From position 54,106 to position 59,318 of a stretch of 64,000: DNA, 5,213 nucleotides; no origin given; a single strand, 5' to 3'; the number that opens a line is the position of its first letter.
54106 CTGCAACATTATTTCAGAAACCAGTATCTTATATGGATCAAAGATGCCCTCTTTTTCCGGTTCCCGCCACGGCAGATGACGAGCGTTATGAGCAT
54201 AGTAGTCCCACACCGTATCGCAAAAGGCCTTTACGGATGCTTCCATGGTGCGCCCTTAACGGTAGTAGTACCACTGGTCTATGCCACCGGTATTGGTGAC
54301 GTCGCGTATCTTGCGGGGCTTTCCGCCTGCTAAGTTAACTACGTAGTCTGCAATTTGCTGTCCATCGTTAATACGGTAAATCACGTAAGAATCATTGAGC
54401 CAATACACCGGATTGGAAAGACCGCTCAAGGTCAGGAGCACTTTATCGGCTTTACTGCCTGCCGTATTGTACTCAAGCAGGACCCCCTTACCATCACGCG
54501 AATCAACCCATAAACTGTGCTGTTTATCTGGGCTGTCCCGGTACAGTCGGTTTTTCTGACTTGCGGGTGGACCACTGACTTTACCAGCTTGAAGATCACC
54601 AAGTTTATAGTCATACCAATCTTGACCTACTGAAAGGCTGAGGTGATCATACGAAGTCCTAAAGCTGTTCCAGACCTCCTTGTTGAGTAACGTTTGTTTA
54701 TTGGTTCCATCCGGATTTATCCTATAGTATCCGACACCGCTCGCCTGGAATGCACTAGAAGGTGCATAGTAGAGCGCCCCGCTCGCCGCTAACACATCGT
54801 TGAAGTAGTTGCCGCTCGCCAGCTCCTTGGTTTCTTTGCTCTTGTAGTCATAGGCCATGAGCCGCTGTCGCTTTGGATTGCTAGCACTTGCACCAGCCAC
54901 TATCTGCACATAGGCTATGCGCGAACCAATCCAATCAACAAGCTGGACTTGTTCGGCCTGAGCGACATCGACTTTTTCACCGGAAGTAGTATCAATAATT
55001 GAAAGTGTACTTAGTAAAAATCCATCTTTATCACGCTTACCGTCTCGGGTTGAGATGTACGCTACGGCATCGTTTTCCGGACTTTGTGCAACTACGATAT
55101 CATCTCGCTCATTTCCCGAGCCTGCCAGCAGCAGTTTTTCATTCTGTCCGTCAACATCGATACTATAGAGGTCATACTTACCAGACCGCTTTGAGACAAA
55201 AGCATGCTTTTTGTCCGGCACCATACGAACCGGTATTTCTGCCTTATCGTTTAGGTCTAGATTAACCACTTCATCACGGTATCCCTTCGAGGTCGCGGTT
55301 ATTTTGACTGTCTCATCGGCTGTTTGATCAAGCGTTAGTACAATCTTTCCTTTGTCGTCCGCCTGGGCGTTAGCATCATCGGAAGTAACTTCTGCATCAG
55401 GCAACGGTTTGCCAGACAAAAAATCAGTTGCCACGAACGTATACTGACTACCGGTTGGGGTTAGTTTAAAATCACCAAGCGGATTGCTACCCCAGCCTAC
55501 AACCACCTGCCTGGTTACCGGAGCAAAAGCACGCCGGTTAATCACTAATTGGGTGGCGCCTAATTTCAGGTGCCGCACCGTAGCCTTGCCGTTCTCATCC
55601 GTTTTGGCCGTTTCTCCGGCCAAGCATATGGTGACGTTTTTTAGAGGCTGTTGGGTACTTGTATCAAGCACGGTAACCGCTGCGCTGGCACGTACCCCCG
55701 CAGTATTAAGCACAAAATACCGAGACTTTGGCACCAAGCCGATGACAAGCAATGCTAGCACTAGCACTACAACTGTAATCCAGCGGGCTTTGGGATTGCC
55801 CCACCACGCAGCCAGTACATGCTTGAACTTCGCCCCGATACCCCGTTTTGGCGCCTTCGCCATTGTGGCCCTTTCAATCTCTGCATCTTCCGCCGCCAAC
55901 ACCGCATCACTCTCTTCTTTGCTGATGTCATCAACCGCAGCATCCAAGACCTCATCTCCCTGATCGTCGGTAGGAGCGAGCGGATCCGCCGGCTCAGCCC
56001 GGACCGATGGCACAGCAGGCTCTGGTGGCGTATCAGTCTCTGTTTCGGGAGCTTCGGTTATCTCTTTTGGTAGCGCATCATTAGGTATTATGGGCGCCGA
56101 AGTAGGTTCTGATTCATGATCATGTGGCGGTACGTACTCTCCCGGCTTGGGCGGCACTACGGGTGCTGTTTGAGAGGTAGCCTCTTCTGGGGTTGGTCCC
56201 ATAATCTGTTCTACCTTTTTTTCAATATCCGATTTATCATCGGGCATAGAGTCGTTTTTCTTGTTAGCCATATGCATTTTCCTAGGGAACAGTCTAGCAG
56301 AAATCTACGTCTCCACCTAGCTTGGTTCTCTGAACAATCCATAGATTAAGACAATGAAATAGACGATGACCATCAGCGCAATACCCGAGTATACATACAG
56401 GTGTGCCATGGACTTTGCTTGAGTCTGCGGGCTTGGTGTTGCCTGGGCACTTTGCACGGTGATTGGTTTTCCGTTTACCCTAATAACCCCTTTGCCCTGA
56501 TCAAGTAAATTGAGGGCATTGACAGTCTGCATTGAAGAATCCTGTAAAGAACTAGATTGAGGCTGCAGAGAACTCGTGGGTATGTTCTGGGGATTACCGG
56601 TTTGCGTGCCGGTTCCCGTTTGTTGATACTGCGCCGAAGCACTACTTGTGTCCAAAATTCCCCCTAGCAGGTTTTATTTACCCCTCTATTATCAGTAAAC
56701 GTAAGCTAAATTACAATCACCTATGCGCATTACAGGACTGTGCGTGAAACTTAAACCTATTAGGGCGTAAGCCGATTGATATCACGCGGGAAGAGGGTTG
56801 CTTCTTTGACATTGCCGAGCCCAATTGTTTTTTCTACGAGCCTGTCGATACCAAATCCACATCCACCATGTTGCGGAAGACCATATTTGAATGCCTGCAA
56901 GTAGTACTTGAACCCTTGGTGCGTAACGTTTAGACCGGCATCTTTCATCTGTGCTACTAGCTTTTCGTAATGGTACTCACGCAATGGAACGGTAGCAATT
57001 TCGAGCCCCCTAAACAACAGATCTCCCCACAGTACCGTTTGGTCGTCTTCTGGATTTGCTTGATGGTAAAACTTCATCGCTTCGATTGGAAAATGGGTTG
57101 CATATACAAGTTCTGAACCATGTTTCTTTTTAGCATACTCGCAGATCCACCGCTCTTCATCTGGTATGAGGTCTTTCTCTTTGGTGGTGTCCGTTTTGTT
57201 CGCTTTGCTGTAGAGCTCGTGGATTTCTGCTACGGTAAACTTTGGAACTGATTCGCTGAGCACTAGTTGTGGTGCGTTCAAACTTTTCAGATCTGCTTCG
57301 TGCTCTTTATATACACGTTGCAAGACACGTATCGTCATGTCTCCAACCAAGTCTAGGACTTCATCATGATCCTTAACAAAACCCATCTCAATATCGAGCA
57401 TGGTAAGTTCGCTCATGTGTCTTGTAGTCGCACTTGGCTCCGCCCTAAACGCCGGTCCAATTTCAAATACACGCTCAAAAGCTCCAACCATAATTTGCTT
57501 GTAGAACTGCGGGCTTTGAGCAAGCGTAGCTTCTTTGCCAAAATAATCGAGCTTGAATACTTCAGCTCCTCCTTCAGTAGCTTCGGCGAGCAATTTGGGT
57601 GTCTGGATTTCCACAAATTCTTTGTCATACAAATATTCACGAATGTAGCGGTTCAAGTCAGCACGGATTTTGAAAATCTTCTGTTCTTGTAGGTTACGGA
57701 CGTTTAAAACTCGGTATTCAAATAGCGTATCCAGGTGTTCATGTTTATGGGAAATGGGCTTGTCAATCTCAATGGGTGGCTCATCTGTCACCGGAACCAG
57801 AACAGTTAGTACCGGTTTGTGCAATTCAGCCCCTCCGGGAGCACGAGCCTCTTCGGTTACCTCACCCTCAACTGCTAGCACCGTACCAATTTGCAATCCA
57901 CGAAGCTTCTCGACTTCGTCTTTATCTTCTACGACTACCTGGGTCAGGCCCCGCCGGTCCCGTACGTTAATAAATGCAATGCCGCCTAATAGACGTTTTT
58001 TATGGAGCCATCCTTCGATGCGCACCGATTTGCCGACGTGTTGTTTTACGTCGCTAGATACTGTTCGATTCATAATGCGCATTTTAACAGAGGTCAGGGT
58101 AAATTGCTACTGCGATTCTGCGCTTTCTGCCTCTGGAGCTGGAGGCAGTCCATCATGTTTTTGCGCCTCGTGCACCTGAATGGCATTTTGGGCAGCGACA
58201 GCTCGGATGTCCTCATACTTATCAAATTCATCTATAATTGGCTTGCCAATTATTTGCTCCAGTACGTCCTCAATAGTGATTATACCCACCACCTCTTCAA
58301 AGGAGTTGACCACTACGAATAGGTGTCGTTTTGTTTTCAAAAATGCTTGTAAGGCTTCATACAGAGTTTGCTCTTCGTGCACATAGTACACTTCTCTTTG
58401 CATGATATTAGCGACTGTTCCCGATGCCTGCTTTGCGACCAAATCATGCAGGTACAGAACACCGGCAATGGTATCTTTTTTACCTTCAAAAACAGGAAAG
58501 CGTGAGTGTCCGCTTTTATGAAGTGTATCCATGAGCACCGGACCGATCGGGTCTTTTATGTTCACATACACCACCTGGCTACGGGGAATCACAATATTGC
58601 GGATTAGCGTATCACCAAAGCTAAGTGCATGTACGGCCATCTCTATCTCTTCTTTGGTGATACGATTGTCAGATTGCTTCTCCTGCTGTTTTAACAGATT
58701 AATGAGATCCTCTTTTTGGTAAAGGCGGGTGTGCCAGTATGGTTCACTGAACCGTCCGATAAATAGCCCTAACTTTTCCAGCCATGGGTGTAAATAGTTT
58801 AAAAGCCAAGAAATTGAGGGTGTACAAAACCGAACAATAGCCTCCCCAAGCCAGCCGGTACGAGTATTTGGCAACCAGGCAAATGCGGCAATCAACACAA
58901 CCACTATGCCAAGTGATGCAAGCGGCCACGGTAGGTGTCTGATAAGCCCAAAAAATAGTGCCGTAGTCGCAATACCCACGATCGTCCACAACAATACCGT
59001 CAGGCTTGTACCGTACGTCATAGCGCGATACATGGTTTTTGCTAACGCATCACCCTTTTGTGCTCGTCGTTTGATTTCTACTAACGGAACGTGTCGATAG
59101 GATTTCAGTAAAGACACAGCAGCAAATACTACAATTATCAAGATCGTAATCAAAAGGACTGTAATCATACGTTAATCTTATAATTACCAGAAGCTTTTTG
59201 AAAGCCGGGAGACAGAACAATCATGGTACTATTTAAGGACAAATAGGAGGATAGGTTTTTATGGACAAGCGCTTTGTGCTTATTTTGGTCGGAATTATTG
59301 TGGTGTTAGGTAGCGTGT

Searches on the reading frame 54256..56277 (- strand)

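Call 65: search_protein_families(library=pfam, proteins=[window:54256-56277:-], max_evalue=0.00001)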
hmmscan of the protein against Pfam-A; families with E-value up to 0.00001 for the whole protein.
window:54256-56277:- (673 aa): 2 families
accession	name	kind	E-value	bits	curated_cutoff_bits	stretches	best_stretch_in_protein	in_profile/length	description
PF13620.12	CarboxypepD_reg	-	1.2e-11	45.3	32.3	1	201-272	4-81/82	Carboxypeptidase regulatory-like domain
PF13715.12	CarbopepD_reg_2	-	5.8e-07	29.9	32.2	0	202-261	4-65/88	CarboxypepD_reg-like domain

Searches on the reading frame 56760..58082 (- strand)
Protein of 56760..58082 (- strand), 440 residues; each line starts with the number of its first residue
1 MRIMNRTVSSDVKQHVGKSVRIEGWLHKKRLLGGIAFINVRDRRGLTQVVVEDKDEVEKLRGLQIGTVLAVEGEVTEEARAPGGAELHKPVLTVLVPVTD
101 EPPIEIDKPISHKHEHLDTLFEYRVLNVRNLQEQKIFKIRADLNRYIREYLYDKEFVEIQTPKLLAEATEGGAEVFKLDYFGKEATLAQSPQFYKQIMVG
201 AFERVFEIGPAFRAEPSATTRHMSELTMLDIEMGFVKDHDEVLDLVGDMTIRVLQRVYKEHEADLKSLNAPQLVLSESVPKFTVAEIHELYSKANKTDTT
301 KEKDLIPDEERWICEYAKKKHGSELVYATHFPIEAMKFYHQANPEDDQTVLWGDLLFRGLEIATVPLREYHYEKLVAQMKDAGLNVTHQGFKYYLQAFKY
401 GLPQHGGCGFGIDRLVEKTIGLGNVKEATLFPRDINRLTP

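Call 65: search_protein_families(library=pfam, proteins=[window:56760-58082:-], max_evalue=0.00001)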
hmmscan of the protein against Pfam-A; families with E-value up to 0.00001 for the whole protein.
window:56760-58082:- (440 aa): 2 families
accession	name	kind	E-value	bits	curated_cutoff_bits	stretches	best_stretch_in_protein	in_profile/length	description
PF00152.25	tRNA-synt_2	-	8.3e-73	245.6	25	1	118-434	3-307/308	tRNA synthetases class II (D, K and N)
PF01336.31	tRNA_anti-codon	-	1.2e-12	48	27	1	20-89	1-69/75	OB-fold nucleic acid binding domain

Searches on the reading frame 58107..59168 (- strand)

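Call 65: search_protein_families(library=pfam, proteins=[window:58107-59168:-], max_evalue=0.00001)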
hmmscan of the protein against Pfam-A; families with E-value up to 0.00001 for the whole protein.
window:58107-59168:- (353 aa): 1 family
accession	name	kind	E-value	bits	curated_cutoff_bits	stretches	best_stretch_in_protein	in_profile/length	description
PF00571.33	CBS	-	1.2e-18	67.6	24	1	252-307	1-56/57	CBS domain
